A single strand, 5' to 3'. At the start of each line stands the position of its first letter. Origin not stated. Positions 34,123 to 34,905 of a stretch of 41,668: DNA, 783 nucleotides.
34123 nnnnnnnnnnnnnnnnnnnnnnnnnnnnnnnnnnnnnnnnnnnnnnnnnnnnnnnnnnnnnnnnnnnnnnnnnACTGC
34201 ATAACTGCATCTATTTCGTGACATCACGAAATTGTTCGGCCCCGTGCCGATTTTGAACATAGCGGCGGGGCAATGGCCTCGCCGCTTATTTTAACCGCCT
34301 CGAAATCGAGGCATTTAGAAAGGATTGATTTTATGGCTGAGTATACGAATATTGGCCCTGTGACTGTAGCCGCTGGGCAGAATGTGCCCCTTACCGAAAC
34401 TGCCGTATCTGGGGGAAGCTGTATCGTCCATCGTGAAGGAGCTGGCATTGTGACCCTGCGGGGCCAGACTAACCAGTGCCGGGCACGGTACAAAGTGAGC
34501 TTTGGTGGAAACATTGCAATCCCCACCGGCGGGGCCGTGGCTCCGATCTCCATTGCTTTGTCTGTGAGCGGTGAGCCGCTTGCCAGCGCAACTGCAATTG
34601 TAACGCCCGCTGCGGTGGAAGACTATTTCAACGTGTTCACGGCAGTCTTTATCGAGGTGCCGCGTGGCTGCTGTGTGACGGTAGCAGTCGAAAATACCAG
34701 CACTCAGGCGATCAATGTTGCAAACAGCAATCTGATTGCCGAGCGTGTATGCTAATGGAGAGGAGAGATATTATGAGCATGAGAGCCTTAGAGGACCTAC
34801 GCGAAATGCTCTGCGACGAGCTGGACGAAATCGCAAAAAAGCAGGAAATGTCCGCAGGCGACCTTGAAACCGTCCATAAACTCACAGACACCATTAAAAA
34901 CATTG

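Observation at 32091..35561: Eight-gene accessory island between the lysis terminator and the integrase, encoding unassignable Q/P-, G-, C- and R/Y-rich proteins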

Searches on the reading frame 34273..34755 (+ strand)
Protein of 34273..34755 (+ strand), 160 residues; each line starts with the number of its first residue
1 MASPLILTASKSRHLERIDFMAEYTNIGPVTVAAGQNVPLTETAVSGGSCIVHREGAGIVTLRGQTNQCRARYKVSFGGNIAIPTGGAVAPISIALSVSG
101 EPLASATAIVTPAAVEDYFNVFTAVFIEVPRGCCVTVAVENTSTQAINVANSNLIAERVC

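Call 4: search_protein_families(library=pfam, proteins=[window:34273-34755:+], max_evalue=1)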
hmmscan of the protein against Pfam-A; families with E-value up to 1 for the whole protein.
window:34273-34755:+ (160 aa): 0 families

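Call 5: search_protein_families(library=phrogs, proteins=[window:34273-34755:+], max_evalue=1)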
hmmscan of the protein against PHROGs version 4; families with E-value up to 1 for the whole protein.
window:34273-34755:+ (160 aa): 1 family
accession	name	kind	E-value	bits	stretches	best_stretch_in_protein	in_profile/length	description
phrog_20016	-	unknown function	4.2e-64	215.4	1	21-160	1-141/141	-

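Call 10: search_protein_families(library=ncbifam, proteins=[window:34273-34755:+], max_evalue=1)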
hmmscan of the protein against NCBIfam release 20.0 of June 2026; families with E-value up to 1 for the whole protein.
window:34273-34755:+ (160 aa): 0 families

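Call 11: search_solved_structures(query=window:34273-34755:+, max_evalue=10)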
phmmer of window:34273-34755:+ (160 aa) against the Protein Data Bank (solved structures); distinct sequences matched with E-value up to 10: 1.
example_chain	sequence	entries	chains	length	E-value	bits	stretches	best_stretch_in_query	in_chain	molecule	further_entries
7ra7_L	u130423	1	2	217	0.76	12.9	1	66-152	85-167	11A Fab light chain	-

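Call 14: find_homologous_proteins(query=window:34333-34755:+)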
Query window:34333-34755:+ (140 aa): 7937 proteins with E <= 0.001 among 8000 candidates; the best 120 are listed.
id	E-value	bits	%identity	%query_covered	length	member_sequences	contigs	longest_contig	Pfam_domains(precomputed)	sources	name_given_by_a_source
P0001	2.9e-81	288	99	100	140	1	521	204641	-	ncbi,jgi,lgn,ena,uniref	ncbi:hypothetical protein OBE_10040 [human gut metagenome]|uniref:Uncharacterized protein n=1 Tax=hu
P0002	4.5e-81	287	98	100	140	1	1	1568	-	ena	-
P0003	4.8e-81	287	99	100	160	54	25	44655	-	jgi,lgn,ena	jgi:hypothetical protein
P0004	5.5e-81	287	98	100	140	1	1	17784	-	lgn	-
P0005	6.8e-81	286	98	100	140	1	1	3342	-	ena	-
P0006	1.0e-80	286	98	100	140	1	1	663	-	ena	-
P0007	1.1e-80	286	98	100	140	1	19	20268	-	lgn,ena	-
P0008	1.1e-80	286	98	100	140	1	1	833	-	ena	-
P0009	1.1e-80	286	98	100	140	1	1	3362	-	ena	-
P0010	1.3e-80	286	98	100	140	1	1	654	-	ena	-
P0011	1.5e-80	285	98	100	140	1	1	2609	-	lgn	-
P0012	1.5e-80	285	98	100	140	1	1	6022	-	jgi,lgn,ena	-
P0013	1.5e-80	285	98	100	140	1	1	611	-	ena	-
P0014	1.5e-80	285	98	100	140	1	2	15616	-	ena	-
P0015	1.6e-80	285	98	100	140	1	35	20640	-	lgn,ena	-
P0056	4.6e-65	235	81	99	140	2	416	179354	-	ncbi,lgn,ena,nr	nr:MAG TPA: hypothetical protein [Caudoviricetes sp.]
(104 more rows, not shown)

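Call 17: find_related_loci(query=window:34333-34755:+, collection=genome_contigs, flank=6000)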
Query window:34333-34755:+ (140 aa) in genome_contigs; peptide patterns used: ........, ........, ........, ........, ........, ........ (x = any residue, [..] = any of these).
522 stretches matched a pattern; 34 encode a relative of the query (tblastn E <= 1e-3); 34 distinct loci.
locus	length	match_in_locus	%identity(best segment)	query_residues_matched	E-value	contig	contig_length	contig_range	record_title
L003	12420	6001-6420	99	1-140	8e-89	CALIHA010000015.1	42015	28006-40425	MAG TPA_asm: uncultured Collinsella sp. isolate SRR7721896_bin.15_CONCOCT_v1.1_MAG genome assembly, contig: ERZ1311197.4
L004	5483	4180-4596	81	1-139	1e-71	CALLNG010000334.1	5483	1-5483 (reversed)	MAG TPA_asm: uncultured Clostridia bacterium isolate ERR912014_bin.82_CONCOCT_v1.1_MAG genome assembly, contig: ERZ82576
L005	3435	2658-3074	77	1-139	1e-68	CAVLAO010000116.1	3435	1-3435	Bacteroides sp. CAG:927 isolate H07659-L1_cleanbin_000044 genome assembly, contig: Spades_H07659-L1_contig_16774, whole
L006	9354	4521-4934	76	1-138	5e-68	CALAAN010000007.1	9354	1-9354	MAG TPA_asm: uncultured Oscillibacter sp. isolate SRR1747058_bin.33_CONCOCT_v1.1_MAG genome assembly, contig: ERZ808290.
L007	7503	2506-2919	76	1-138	5e-68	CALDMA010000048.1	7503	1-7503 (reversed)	MAG TPA_asm: uncultured Oscillospiraceae bacterium isolate SRR1747033_bin.25_CONCOCT_v1.1_MAG genome assembly, contig: E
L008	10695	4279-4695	73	1-139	1e-65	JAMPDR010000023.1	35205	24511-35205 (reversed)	MAG: Ruminococcus sp. isolate NALB_7823_32 Scaffold_#23__SCF_023___35205_bp, whole genome shotgun sequence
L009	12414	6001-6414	76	1-138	1e-64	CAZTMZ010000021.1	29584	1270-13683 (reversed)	MAG TPA_asm: uncultured Eubacteriales bacterium isolate SRP225648_co1_481 genome assembly, contig: NODE_3281_length_2958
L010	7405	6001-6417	73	1-139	2e-63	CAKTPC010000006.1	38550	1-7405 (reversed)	MAG: uncultured Oscillospiraceae bacterium isolate REFINED_METABAT215_TOP10_CONTIGS_1500_ASSEMBLY_K77_MERGED__Hadza_MoBi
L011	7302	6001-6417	71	1-139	1e-62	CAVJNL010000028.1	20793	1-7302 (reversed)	Clostridium sp. CAG:413 isolate H07681-L1_cleanbin_000017 genome assembly, contig: Spades_H07681-L1_contig_1587, whole g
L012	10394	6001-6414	75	1-138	8e-63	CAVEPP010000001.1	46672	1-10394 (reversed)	Alloprevotella sp. isolate H07607-L1_cleanbin_000033 genome assembly, contig: Spades_H07607-L1_contig_156, whole genome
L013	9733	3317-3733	69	1-139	9e-63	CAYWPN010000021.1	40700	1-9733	MAG TPA_asm: uncultured Alistipes sp. isolate SRP222994_co1_313 genome assembly, contig: NODE_1681_length_40700_cov_88.4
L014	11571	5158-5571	75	1-138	8e-63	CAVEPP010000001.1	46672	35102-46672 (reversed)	Alloprevotella sp. isolate H07607-L1_cleanbin_000033 genome assembly, contig: Spades_H07607-L1_contig_156, whole genome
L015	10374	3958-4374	71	1-139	1e-62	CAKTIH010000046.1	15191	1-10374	MAG: uncultured Oscillospiraceae bacterium isolate REFINED_METABAT215_TOP10_CONTIGS_1500_ASSEMBLY_K77_MERGED__Hadza_MoBi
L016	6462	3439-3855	71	1-139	3e-62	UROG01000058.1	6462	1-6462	uncultured Clostridiales bacterium isolate UMGS1192 genome assembly, contig: NODE_3345_length_6462_cov_11.628531, whole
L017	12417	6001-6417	72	1-139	3e-62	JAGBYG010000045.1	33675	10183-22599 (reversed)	MAG: Clostridia bacterium isolate RGIG9556 Yak_Colon-3__c182221, whole genome shotgun sequence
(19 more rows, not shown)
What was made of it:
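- On Spanins (gene E): The host lineage is Oscillospiraceae/Clostridia (call 17), taken here to be monoderm.
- The hosts are Oscillospiraceae/Clostridia (call 17).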

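Call 22: find_encoding_contigs(protein=P0056, flank=10000, max_places=6)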
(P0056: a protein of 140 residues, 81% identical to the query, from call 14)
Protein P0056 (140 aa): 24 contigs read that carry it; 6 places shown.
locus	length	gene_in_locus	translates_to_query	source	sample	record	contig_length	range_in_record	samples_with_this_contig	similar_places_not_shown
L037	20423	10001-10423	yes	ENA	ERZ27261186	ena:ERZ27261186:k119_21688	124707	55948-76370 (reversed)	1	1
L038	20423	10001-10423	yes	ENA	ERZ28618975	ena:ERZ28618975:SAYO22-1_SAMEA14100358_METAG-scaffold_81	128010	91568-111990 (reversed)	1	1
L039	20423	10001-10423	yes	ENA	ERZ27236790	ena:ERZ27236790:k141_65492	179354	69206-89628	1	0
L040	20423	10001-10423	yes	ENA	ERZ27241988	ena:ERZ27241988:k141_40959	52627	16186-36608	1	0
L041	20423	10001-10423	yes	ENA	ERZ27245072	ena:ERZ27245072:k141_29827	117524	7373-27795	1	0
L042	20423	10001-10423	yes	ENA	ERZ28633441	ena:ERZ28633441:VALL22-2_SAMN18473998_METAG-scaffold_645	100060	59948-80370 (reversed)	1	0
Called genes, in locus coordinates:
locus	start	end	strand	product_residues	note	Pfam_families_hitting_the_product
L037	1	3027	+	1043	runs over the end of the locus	-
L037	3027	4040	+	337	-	-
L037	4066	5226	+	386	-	-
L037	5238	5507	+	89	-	-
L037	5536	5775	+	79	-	-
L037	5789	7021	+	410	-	-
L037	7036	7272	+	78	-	-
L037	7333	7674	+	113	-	PF05105:Phage_holin_4_1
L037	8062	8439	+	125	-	-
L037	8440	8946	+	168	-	-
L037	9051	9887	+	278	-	-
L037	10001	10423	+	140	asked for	-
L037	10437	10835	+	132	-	-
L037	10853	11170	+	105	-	-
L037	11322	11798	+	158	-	PF04539:Sigma70_r3, PF04545:Sigma70_r4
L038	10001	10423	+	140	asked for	-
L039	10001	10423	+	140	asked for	-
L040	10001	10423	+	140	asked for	-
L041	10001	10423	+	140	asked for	-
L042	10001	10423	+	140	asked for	-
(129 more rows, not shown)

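Call 45: search_protein_representatives(protein=window:34333-34752:+)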
Query: 140 residues. Proteins with E-value up to 0.001 (for the whole library): 644; up to 1e-10: 381; up to 1e-30: 31. The best 150 are listed.
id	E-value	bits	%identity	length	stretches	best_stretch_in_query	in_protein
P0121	6.2e-59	213.8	77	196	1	12-139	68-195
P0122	8.0e-47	174.7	61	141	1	1-139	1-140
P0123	1.7e-41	157.4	66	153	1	26-139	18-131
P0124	4.9e-41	156.0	63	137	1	1-137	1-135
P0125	5.5e-41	155.8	54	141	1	1-138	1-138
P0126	6.8e-41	155.5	58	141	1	1-139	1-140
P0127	1.6e-40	154.3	65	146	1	18-127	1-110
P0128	1.9e-39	150.8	51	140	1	1-138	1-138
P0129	5.5e-38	146.1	58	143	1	10-138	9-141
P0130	7.3e-38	145.7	75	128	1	47-139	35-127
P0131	8.9e-38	145.4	59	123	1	10-123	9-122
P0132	7.3e-36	139.2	51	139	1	9-139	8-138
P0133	1.1e-35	138.6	63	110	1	33-138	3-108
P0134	1.8e-35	138.0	56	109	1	32-139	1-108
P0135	2.1e-35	137.7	65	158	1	34-138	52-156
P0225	4.1e-22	94.8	40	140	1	8-139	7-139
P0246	1.3e-20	90.0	42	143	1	10-136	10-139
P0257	4.3e-20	88.3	37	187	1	11-139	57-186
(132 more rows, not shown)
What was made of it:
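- On BclA-type exosporium glycoprotein (gene F): 644 clusters at 50% identity; the best 150 listed are all single-domain proteins of about 75-196 aa (call 45).
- Checked: All homologues are about 140 aa (calls 14, 45).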

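Call 49: predict_structure(alignment_id=A4)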
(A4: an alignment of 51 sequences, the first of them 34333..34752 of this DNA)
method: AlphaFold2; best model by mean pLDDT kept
length: 140 residues; sequences in the alignment: 51
mean_pLDDT: 92.7   pTM: 0.83
mean pLDDT of the five models: 92.7, 91.4, 91.2, 90.3, 87.8
residues with pLDDT >= 90: 115; 70-90: 25; 50-70: 0; < 50: 0
segments of 3 or more residues with pLDDT < 50: none
pLDDT, mean of each block of 10 residues (from residue 1): 91 94 88 90 92 96 94 94 89 93 95 94 95 93
secondary structure, 60 per line:
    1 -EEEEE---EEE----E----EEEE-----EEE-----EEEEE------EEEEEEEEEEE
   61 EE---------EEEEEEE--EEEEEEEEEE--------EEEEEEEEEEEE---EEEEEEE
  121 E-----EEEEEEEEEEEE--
elements in order: E2-6 E10-12 E22-25 E31-33 E39-43 E50-62 E72-78 E81-90 E99-110 E114-121 E127-138
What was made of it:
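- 34333..34755 (+): Gene F (140 aa): stand-alone TNF/C1q/BclA-CTD-like jelly roll, presumably a trimer. The most conserved member of the module. Model pLDDT 92.7 (call 49).
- On TNF/C1q/BclA-CTD jelly-roll superfamily (gene F): AlphaFold2 model pLDDT 92.7, pTM 0.83 (call 49).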

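Call 52: fold_search(model_id=the predicted structure, library=pdb)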
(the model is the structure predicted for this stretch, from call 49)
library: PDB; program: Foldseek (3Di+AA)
matches with E <= 10: 1785; with E <= 0.001: 115
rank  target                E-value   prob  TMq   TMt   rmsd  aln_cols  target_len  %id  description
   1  9h38_M                2.0e-07  1.00  0.70  0.72   3.1       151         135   12  C-terminal domain of the F-ENA tip fibrillum F-BclA from Bacillus thuringiensis (released 2025-03-12)
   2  9h38_L                2.3e-07  1.00  0.70  0.70   3.5       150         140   13  C-terminal domain of the F-ENA tip fibrillum F-BclA from Bacillus thuringiensis (released 2025-03-12)
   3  9h38_K                3.4e-07  1.00  0.71  0.72   3.3       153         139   11  C-terminal domain of the F-ENA tip fibrillum F-BclA from Bacillus thuringiensis (released 2025-03-12)
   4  9h38_A                4.2e-07  1.00  0.76  0.76   2.5       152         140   12  C-terminal domain of the F-ENA tip fibrillum F-BclA from Bacillus thuringiensis (released 2025-03-12)
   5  9h38_S                8.8e-07  1.00  0.67  0.68   3.7       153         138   14  C-terminal domain of the F-ENA tip fibrillum F-BclA from Bacillus thuringiensis (released 2025-03-12)
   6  9h38_B                1.2e-06  1.00  0.70  0.72   3.1       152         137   12  C-terminal domain of the F-ENA tip fibrillum F-BclA from Bacillus thuringiensis (released 2025-03-12)
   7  3twi_A                1.2e-06  1.00  0.70  0.72   3.6       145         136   14  Variable Lymphocyte Receptor Recognition of the Immunodominant Glycoprotein of Bacillus anthracis Spores (released 2012-03-14)
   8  3tyj                  1.4e-06  1.00  0.74  0.76   2.8       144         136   14  Bacillus collagen-like protein of anthracis P159S mutant (released 2012-03-14)
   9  9h38_R                1.8e-06  1.00  0.72  0.71   3.4       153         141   14  C-terminal domain of the F-ENA tip fibrillum F-BclA from Bacillus thuringiensis (released 2025-03-12)
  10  7r1m_A                1.9e-06  1.00  0.70  0.64   4.7       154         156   10  Crystal structure of ExsFA, a Bacillus cereus spore exosporium protein (released 2023-02-15)
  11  1wck                  2.5e-06  1.00  0.72  0.74   3.0       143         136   15  Crystal structure of the C-terminal domain of BclA, the major antigen of the exosporium of the Bacillus anthracis spore. (released 2005-10-25)
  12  9h3d_D                2.5e-06  1.00  0.76  0.72   3.0       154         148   12  F-ENA exosporium anchoring complex between ExsF and a peptide derived from the N-terminus of F-Anchor (released 2025-03-12)
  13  9h3d_E                2.7e-06  1.00  0.78  0.74   2.8       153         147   10  F-ENA exosporium anchoring complex between ExsF and a peptide derived from the N-terminus of F-Anchor (released 2025-03-12)
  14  8d02                  2.7e-06  1.00  0.71  0.68   3.6       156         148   11  Crystal Structure of Bacillus anthracis BxpB (released 2023-05-24)
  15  2z5w                  3.0e-06  1.00  0.72  0.73   3.2       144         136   14  tBclA, a recombinant spore surface protein from Bacillus anthracis (released 2008-04-22)
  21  6cu0_C                1.5e-05  1.00  0.58  0.56   5.1       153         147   16  Crystal structure of 4-1BBL/4-1BB (C121S) complex in P21 space group (released 2018-05-09)
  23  6bwv_B                2.0e-05  1.00  0.61  0.60   4.4       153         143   15  Crystal Structure of the 4-1BB/4-1BBL Complex (released 2018-05-09)
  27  6a3v_A                2.6e-05  1.00  0.58  0.56   5.2       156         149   13  Complex structure of human 4-1BB and 4-1BBL (released 2018-10-10)
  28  6a3v_E                2.6e-05  1.00  0.59  0.56   5.0       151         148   13  Complex structure of human 4-1BB and 4-1BBL (released 2018-10-10)
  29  6mgp_B                2.8e-05  1.00  0.61  0.57   4.7       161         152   15  Structure of human 4-1BB / 4-1BBL complex (released 2018-11-14)
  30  6cu0_B                3.1e-05  1.00  0.59  0.57   5.1       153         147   17  Crystal structure of 4-1BBL/4-1BB (C121S) complex in P21 space group (released 2018-05-09)
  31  6mgp_A                3.7e-05  1.00  0.58  0.55   4.7       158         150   15  Structure of human 4-1BB / 4-1BBL complex (released 2018-11-14)
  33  6cu0_F                4.4e-05  1.00  0.56  0.53   5.5       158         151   16  Crystal structure of 4-1BBL/4-1BB (C121S) complex in P21 space group (released 2018-05-09)
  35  6cu0_E                4.9e-05  1.00  0.59  0.58   5.0       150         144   16  Crystal structure of 4-1BBL/4-1BB (C121S) complex in P21 space group (released 2018-05-09)
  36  6cu0_A                5.2e-05  1.00  0.53  0.50   6.0       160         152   17  Crystal structure of 4-1BBL/4-1BB (C121S) complex in P21 space group (released 2018-05-09)
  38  6a3v_I                5.8e-05  1.00  0.56  0.55   5.1       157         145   14  Complex structure of human 4-1BB and 4-1BBL (released 2018-10-10)
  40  6a3v_S                6.5e-05  1.00  0.55  0.53   5.2       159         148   15  Complex structure of human 4-1BB and 4-1BBL (released 2018-10-10)
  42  6a3v_C                7.6e-05  1.00  0.56  0.53   5.3       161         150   16  Complex structure of human 4-1BB and 4-1BBL (released 2018-10-10)
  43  6mge_A                7.6e-05  1.00  0.57  0.53   5.6       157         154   15  Structure of human 4-1BBL (released 2018-11-21)
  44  6cu0_D                8.1e-05  1.00  0.58  0.56   5.3       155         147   17  Crystal structure of 4-1BBL/4-1BB (C121S) complex in P21 space group (released 2018-05-09)
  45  6cpr_C                8.1e-05  1.00  0.57  0.55   5.4       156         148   14  Crystal structure of 4-1BBL/4-1BB complex in C2 space group (released 2018-05-09)
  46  6mge_B                8.5e-05  1.00  0.54  0.50   5.5       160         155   16  Structure of human 4-1BBL (released 2018-11-21)
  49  6a3v_K                1.0e-04  1.00  0.58  0.55   5.0       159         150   15  Complex structure of human 4-1BB and 4-1BBL (released 2018-10-10)
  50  6a3v_O                1.0e-04  1.00  0.57  0.55   5.1       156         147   15  Complex structure of human 4-1BB and 4-1BBL (released 2018-10-10)
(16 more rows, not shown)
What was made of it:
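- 34333..34755 (+): Foldseek PDB hits: F-BclA, BclA, ExsFA and BxpB at TM 0.70-0.78, E 2e-7 to 3e-6 (call 52).
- On TNF/C1q/BclA-CTD jelly-roll superfamily (gene F): Foldseek PDB: 115 matches at E<=0.001, led by BclA, F-BclA, ExsFA and BxpB, then EDA, 4-1BBL and C1QL1; TM 0.70-0.78 (call 52).
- Closest known: Bacillus exosporium TNF-fold proteins: BclA C-terminal domain and ExsFA/BxpB/ExsF. Same: F has the same jelly-roll fold (TM 0.70-0.78, Foldseek probability 1.0; call 52).
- BxpB and ExsF follow within the top 14 (call 52). TNF-like knobs of phage tails and spikes are among the matches of F: cyanophage A4, phi812 and A-1(L) (call 52).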

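Call 67: fold_search(model_id=the predicted structure, library=viral)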
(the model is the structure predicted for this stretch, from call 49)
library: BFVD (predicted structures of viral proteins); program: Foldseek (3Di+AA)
matches with E <= 10: 1871; with E <= 0.001: 373
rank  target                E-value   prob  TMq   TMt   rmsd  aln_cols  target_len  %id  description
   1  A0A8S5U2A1            3.8e-13  1.00  0.89  0.92   1.5       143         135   31  Uncharacterized protein [Siphoviridae sp. ctqzz19]
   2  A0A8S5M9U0            1.1e-09  1.00  0.85  0.86   1.9       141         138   17  Uncharacterized protein [Siphoviridae sp. ctv4j104]
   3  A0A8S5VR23            1.2e-09  1.00  0.83  0.86   1.9       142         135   22  (no name in the UniProt tables at hand)
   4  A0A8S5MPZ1            2.3e-09  1.00  0.82  0.88   2.3       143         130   18  Uncharacterized protein [Podoviridae sp. ctoqT5]
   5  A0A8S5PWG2            2.7e-09  1.00  0.82  0.84   2.2       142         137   22  Uncharacterized protein [Myoviridae sp. ctWiL39]
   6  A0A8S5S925            2.0e-08  1.00  0.84  0.83   2.0       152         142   18  BclA protein [Phage sp. ctGns7]
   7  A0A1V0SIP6            3.6e-08  1.00  0.72  0.25   2.9       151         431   22  Collagen triple helix repeat motif-containing protein [Klosneuvirus KNV1]
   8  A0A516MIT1            1.7e-07  1.00  0.72  0.29   3.7       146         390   19  (no name in the UniProt tables at hand)
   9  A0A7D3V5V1            2.0e-07  1.00  0.69  0.27   3.6       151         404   12  Collagen-like protein with C1q domain [Fadolivirus FV1/VV64]
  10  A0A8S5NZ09            2.2e-07  1.00  0.73  0.71   3.1       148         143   16  Uncharacterized protein [Siphoviridae sp. ctiMP24]
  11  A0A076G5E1            2.8e-07  1.00  0.74  0.22   3.3       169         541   17  (no name in the UniProt tables at hand)
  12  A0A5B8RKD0            3.0e-07  1.00  0.68  0.35   3.9       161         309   17  Uncharacterized protein [Iridovirus Liz-CrIV]
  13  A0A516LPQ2            3.1e-07  1.00  0.63  0.15   4.1       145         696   10  (no name in the UniProt tables at hand)
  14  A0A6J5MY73            4.6e-07  1.00  0.71  0.52   3.7       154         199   12  Uncharacterized protein [uncultured Caudovirales phage]
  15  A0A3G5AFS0            5.2e-07  1.00  0.74  0.10   3.3       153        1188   15  Uncharacterized protein [Solivirus sp.]
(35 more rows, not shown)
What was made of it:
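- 34333..34755 (+): The viral library returns stand-alone phage proteins of about 135 aa at TM up to 0.92 (call 67).
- Closest known: Bacillus exosporium TNF-fold proteins: BclA C-terminal domain and ExsFA/BxpB/ExsF. Different: Encoded by phages, including relatives in podo- and myovirus metagenome contigs (call 67).
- F has the TNF/BclA/ExsF fold (calls 49, 52, 67). The TNF fold is also common in phage receptor-binding knobs and giant-virus proteins (calls 52, 67).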

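Call 83: search_solved_structures(query=A4, max_evalue=1)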
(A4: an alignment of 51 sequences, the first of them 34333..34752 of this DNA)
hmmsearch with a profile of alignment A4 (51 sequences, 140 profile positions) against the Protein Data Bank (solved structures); distinct sequences matched with E-value up to 1: 5.
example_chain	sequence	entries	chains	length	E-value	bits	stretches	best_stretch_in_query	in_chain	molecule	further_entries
9ofn_1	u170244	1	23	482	0.37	13.7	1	61-124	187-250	FliC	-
8odz_B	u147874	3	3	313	0.47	13.3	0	30-78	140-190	Interleukin-12 subunit beta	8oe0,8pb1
6sff_A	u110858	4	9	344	0.55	13.1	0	30-78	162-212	Interleukin-12 subunit beta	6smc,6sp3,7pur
7r3n_A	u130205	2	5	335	0.55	13.1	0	30-78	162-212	Interleukin-12 subunit beta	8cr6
5noi_A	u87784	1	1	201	0.66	12.9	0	8-93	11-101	Roundabout homolog 2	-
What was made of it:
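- On TNF/C1q/BclA-CTD jelly-roll superfamily (gene F): A profile against PDB sequences finds nothing (call 83).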

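Call 84: search_protein_families(library=padloc, proteins=[window:34333-34755:+], max_evalue=0.1)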
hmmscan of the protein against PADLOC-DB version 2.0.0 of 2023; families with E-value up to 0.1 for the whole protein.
window:34333-34755:+ (140 aa): 0 families
